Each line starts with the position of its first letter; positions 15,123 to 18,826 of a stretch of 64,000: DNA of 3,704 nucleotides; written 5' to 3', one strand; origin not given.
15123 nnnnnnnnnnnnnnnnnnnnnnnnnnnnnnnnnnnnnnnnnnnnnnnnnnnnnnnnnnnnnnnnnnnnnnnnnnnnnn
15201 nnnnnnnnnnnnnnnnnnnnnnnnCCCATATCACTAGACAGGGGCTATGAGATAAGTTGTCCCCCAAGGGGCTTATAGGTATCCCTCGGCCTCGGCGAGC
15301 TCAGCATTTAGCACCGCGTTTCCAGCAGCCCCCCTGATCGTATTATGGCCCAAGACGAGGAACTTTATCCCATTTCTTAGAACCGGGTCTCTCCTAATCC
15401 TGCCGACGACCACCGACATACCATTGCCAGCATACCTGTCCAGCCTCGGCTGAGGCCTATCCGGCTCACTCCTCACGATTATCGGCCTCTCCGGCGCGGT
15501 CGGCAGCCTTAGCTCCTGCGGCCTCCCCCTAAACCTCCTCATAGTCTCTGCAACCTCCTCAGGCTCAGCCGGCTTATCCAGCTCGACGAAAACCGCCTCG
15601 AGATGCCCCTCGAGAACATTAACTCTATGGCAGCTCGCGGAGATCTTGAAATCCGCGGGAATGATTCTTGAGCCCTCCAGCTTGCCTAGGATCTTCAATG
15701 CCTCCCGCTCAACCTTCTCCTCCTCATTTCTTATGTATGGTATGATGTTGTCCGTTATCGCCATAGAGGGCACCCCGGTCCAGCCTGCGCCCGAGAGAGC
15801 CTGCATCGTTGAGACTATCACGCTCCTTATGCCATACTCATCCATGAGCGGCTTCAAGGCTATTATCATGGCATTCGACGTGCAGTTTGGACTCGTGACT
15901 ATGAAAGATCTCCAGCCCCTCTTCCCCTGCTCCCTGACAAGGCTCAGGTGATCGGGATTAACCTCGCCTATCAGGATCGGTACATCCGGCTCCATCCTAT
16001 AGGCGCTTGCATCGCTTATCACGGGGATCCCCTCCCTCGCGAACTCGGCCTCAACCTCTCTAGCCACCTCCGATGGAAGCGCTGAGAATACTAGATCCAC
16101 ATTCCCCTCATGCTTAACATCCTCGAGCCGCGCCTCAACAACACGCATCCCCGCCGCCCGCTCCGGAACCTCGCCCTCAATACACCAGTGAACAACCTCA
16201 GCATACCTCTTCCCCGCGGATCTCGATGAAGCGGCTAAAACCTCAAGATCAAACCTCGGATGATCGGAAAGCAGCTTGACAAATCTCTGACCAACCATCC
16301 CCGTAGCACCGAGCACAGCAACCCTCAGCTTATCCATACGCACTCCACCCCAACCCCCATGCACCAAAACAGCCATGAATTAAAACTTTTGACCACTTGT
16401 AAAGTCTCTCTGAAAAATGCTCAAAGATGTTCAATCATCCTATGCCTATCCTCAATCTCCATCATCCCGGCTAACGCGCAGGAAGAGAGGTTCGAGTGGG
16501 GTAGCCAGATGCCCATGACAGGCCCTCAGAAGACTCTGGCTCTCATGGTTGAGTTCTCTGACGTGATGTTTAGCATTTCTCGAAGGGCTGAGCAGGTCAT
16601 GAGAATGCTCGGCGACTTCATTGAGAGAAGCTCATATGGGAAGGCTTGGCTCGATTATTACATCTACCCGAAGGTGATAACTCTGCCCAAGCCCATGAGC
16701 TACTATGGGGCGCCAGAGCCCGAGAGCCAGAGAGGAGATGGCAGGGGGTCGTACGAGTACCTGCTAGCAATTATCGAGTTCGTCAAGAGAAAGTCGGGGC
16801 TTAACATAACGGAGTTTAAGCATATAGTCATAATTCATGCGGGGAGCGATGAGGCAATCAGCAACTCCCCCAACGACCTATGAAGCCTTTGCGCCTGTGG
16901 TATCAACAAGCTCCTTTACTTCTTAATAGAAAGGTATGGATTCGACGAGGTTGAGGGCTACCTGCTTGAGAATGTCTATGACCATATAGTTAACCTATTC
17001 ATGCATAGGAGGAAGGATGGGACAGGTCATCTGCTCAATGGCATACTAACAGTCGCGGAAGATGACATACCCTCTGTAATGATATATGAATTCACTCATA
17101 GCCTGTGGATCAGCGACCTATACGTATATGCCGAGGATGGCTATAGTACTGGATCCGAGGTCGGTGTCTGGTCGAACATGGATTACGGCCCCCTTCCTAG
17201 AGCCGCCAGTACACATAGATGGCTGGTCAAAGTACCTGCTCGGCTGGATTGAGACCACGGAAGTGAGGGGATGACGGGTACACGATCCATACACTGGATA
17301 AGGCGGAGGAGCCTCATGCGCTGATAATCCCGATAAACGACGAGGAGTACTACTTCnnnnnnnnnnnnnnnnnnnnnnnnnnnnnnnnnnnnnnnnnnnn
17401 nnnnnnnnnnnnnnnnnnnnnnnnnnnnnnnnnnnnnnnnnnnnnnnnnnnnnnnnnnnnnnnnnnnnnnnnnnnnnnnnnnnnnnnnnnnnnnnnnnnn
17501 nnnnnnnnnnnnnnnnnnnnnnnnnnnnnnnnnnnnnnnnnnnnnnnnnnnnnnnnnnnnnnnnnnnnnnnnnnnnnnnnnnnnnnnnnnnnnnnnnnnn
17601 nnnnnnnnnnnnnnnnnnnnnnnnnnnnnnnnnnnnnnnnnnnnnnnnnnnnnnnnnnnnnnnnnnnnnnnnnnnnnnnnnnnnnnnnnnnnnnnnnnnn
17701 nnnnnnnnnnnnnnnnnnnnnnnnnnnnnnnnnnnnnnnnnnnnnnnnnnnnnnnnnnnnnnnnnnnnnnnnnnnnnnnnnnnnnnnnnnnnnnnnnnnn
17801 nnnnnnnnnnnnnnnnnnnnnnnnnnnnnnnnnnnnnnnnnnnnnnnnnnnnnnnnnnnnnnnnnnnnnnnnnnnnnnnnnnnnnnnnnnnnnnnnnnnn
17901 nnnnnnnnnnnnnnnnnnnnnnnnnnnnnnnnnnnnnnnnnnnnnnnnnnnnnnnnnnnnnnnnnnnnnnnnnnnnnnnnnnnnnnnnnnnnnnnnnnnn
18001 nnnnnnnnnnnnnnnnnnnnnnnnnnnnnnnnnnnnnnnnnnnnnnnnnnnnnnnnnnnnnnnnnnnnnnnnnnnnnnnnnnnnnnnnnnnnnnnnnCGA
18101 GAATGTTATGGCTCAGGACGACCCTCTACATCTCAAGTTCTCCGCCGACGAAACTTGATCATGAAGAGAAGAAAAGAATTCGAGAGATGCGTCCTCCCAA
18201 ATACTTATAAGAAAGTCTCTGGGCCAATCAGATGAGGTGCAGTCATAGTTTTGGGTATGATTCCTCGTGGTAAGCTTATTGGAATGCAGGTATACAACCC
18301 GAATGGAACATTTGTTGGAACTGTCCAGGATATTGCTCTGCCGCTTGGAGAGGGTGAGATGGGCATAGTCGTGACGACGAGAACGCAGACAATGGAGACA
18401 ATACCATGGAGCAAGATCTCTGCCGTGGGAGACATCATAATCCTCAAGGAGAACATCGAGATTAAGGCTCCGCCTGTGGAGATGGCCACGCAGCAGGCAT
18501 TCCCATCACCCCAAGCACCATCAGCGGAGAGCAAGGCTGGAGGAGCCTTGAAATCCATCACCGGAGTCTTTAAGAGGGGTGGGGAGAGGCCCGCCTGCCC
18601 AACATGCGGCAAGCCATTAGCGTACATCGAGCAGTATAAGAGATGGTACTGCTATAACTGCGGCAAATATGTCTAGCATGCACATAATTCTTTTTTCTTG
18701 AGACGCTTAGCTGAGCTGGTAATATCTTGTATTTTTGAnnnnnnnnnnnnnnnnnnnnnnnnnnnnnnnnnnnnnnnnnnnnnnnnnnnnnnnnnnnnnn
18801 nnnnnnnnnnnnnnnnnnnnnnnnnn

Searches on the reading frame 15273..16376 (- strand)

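Call 25: search_protein_families(library=pfam, proteins=[window:15273-16376:-], max_evalue=0.00001)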
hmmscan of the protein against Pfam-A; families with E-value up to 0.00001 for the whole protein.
window:15273-16376:- (367 aa): 2 families
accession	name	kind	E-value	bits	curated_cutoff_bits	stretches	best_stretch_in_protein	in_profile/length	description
PF02774.23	Semialdhyde_dhC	-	2.5e-40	139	26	1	174-347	1-183/184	Semialdehyde dehydrogenase, dimerisation domain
PF01118.30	Semialdhyde_dh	-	2.7e-33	115.4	26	1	18-145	1-119/121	Semialdehyde dehydrogenase, NAD binding domain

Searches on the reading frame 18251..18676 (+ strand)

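Call 25: search_protein_families(library=pfam, proteins=[window:18251-18676:+], max_evalue=0.00001)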
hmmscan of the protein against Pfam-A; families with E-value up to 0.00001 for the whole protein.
window:18251-18676:+ (141 aa): 1 family
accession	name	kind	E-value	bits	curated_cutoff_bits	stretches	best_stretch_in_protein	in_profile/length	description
PF05239.21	PRC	-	6.9e-08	32.8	21.2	1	2-67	2-73/78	PRC-barrel domain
